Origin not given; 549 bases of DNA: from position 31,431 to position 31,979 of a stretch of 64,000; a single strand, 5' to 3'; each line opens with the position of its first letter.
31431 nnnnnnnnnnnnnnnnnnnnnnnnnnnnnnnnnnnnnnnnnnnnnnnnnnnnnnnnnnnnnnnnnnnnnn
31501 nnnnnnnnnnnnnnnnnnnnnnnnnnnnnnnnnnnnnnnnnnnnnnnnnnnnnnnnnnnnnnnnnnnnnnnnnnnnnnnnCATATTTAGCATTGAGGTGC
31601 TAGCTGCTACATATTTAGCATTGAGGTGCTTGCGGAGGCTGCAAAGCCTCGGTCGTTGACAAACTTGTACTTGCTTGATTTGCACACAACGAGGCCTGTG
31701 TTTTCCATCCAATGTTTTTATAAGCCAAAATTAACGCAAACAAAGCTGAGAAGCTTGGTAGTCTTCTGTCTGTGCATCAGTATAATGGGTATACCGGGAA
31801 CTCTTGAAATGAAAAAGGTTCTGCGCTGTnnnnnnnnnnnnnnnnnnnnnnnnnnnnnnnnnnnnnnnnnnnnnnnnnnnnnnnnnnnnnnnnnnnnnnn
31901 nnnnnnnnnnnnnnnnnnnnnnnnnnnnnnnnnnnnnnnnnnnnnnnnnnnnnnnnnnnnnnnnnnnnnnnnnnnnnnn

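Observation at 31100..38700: Two inverted copies of a minisatellite-bearing repeat flank parp4 exons 20-25 (vWA domain)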

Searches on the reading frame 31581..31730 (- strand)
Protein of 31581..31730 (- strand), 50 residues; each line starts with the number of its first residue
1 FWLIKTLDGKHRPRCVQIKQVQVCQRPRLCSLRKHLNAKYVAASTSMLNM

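Call 25: search_protein_families(library=pfam, proteins=[window:31581-31730:-], max_evalue=1)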
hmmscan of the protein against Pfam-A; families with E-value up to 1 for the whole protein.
seq(50 aa): 0 families

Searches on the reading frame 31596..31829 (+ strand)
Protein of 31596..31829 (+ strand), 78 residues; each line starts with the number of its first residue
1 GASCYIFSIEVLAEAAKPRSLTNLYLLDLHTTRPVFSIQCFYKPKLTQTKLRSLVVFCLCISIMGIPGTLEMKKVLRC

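Call 18: find_homologous_proteins(query=window:31596-31829:+, max_evalue=10)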
Query seq(78 aa): no candidate shares three 5-residue words with the query. No homologue found.
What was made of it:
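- Tried and rejected: A protein search with a spurious ORF across the left unique part, meant to pick up other copies in public assemblies, found nothing (call 18).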
